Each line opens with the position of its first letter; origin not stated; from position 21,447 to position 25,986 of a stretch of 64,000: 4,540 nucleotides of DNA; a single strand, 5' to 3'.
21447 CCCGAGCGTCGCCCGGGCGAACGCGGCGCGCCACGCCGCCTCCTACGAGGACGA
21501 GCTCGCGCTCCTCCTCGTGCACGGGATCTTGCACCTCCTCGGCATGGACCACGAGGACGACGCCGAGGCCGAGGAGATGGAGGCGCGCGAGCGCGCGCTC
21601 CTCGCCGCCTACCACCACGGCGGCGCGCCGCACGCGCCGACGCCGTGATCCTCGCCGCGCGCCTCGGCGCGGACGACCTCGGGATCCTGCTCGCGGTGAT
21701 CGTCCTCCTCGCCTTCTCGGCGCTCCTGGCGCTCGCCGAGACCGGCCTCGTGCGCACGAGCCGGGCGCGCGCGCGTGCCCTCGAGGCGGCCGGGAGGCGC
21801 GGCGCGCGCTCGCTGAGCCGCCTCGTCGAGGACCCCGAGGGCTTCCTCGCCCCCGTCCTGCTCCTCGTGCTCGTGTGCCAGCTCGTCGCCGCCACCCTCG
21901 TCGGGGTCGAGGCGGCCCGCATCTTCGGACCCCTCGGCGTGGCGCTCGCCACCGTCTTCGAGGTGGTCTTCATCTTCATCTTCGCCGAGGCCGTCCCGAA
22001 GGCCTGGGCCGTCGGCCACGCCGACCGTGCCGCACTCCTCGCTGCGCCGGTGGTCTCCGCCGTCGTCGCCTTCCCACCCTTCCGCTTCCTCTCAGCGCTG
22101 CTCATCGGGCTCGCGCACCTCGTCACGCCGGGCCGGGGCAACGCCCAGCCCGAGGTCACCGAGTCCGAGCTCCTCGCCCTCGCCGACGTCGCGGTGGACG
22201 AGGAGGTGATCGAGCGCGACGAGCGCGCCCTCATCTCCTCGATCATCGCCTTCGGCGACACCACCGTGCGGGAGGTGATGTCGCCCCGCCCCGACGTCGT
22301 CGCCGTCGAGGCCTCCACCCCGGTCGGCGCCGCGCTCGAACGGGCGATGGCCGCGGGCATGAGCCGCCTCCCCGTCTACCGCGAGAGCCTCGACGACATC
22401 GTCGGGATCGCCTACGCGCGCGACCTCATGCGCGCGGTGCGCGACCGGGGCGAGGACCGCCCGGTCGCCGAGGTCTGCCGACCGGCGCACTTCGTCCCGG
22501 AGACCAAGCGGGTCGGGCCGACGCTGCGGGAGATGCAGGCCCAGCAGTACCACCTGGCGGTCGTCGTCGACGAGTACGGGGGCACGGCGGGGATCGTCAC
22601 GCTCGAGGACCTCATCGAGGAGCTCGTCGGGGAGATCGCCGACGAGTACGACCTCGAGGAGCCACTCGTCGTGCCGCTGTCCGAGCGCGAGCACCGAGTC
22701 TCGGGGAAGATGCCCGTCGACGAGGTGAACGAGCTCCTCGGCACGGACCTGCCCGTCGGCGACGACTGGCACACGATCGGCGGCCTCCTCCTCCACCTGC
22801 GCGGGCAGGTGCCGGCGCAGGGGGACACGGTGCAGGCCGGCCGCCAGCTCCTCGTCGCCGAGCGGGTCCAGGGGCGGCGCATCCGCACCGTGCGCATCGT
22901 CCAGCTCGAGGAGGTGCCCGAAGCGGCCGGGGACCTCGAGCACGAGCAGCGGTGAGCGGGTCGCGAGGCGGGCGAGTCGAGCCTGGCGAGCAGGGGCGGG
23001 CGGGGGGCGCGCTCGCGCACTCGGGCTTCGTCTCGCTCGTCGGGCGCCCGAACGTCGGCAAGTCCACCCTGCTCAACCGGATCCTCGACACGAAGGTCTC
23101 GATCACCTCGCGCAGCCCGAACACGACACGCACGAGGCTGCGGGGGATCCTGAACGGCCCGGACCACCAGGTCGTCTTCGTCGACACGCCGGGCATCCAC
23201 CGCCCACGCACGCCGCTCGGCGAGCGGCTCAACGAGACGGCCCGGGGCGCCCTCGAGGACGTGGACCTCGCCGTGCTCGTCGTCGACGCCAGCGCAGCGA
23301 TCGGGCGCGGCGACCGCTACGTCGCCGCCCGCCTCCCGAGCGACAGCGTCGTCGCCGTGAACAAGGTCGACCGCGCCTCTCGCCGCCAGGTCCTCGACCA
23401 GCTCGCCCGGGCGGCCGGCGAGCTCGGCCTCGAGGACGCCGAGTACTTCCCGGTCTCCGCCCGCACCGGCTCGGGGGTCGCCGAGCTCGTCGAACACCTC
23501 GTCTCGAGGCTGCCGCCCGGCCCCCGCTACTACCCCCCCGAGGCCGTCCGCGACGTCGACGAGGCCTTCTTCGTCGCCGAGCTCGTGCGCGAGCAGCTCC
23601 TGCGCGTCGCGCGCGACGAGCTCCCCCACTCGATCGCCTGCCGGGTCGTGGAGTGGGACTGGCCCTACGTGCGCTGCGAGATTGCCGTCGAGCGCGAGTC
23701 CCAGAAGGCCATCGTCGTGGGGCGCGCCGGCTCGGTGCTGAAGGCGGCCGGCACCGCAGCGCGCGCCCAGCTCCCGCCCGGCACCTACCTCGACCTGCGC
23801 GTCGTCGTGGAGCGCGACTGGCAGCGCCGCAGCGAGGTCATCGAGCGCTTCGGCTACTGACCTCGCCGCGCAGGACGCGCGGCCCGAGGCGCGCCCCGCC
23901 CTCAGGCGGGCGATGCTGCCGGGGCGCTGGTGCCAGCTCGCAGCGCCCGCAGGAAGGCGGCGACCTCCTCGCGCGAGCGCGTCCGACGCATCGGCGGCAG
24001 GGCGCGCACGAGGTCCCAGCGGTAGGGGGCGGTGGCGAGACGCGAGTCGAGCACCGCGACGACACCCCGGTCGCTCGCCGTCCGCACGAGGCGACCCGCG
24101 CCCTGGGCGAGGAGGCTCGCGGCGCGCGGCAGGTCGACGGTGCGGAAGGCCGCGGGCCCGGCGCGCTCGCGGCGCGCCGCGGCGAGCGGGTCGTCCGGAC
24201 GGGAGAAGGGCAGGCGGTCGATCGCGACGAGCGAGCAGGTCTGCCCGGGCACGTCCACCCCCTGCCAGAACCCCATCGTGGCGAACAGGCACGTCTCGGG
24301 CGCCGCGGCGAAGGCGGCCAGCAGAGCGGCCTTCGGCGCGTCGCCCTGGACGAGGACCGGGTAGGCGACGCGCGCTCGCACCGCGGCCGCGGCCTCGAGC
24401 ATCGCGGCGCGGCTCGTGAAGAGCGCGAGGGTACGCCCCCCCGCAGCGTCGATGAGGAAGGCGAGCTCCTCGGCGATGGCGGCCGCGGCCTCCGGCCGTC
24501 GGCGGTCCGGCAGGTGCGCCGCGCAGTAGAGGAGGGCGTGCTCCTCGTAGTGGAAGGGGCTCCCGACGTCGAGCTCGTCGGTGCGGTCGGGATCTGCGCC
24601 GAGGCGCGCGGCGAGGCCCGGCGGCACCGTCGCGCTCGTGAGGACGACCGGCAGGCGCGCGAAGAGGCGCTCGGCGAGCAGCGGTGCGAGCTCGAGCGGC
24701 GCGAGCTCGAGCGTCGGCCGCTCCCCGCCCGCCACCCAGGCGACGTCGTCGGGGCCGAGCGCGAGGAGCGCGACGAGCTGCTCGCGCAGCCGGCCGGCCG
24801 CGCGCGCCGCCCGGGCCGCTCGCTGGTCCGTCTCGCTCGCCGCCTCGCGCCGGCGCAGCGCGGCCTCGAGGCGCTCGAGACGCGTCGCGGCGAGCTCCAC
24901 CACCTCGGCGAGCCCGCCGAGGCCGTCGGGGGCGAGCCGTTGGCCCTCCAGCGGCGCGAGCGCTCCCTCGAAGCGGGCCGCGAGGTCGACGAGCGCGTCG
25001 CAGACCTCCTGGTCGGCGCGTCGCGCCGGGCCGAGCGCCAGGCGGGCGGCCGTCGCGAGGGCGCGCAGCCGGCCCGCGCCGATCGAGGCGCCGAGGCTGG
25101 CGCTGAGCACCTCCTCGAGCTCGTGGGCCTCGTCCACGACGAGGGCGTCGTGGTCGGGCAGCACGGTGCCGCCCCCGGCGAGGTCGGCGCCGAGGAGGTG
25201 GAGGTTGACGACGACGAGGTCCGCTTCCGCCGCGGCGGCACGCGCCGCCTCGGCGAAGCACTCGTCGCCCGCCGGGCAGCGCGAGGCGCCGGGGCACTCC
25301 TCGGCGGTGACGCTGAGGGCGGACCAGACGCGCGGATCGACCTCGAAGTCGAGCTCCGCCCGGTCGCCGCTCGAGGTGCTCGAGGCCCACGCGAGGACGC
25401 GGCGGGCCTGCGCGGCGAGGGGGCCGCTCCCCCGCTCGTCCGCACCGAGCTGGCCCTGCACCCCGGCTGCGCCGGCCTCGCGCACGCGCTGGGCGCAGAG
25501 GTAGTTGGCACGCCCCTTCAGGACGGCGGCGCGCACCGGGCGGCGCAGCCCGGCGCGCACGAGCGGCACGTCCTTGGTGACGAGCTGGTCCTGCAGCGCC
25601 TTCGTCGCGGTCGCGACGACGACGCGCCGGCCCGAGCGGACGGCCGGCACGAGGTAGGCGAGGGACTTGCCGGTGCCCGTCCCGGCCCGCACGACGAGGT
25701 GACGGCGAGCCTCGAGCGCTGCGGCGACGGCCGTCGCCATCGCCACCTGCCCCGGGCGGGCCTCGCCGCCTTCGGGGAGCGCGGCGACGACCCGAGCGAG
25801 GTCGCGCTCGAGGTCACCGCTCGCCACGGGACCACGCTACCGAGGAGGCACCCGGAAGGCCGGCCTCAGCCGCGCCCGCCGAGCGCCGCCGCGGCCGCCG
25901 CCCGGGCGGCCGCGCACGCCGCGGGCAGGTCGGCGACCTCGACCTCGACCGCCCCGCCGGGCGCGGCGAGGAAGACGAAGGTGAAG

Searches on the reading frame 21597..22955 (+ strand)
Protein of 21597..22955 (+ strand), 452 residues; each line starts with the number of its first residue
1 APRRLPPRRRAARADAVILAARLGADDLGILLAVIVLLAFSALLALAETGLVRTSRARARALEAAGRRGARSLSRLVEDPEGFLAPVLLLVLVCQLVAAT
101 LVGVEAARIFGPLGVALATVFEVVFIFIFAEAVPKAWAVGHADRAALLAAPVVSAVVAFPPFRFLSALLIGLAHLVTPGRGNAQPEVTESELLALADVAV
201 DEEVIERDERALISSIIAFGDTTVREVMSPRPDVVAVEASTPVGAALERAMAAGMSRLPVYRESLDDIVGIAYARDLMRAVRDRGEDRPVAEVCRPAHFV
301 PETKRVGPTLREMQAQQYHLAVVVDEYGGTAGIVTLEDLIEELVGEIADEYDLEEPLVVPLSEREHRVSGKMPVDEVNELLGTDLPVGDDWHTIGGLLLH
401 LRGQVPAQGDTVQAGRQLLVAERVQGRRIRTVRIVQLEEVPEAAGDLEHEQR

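Call 16: search_protein_families(library=pfam, proteins=[window:21597-22955:+], max_evalue=0.00001)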
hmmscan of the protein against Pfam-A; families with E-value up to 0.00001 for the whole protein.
window:21597-22955:+ (452 aa): 3 families
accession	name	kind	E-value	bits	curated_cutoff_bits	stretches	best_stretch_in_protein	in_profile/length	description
PF01595.25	CNNM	-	6.3e-30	104.6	28.4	1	33-209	2-181/181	Cyclin M transmembrane N-terminal domain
PF03471.22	CorC_HlyC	-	2.4e-17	63.1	27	1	362-436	4-79/81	Transporter associated domain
PF00571.33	CBS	-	4.5e-17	62.6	24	2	224-282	1-56/57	CBS domain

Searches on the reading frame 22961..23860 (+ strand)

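Call 16: search_protein_families(library=pfam, proteins=[window:22961-23860:+], max_evalue=0.00001)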
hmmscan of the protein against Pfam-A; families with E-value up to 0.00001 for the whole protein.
window:22961-23860:+ (299 aa): 6 families
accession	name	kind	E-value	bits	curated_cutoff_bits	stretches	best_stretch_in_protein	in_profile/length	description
PF01926.29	MMR_HSR1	-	4e-22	78.9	21.9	1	24-135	2-113/113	50S ribosome-binding GTPase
PF00009.33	GTP_EFTU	-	7e-12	45.7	26.5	1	28-185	10-187/188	Elongation factor Tu GTP binding domain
PF02421.24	FeoB_N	-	1.2e-11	44.8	27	1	24-179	3-155/156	Ferrous iron transport protein B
PF00350.29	Dynamin_N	-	5.3e-08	33.5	27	0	25-57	2-34/168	Dynamin family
PF03193.22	RsgA_GTPase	-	3.1e-07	30.8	30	0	22-81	107-170/174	RsgA GTPase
PF07650.23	KH_2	-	2.4e-06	27.7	22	1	238-287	17-77/78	KH domain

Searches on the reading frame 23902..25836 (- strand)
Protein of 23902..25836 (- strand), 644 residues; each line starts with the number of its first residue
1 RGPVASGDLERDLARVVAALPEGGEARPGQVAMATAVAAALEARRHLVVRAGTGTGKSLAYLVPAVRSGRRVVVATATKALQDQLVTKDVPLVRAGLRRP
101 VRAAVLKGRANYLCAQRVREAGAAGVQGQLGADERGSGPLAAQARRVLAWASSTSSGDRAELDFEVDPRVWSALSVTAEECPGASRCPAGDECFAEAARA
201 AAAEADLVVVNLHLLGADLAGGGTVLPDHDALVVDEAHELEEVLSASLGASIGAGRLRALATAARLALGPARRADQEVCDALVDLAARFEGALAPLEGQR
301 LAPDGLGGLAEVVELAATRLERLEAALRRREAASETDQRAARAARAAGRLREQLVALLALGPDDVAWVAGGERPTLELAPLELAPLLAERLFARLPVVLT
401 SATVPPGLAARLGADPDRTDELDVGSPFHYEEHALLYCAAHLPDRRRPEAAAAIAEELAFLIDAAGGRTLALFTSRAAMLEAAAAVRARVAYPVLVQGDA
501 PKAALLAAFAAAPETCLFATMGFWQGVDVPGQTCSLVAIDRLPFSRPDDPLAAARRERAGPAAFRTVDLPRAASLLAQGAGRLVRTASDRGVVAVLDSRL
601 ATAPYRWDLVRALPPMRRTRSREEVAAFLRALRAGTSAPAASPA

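Call 17: search_protein_families(library=pfam, proteins=[window:23902-25836:-], max_evalue=0.00001)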
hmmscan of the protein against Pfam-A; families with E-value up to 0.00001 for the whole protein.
window:23902-25836:- (644 aa): 2 families
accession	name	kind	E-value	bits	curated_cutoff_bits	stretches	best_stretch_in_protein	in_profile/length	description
PF13307.12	Helicase_C_2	-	9.5e-33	114.1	25.3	1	461-615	4-169/170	Helicase C-terminal domain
PF00270.35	DEAD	-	3.1e-09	37.2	26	1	36-87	7-63/167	DEAD/DEAH box helicase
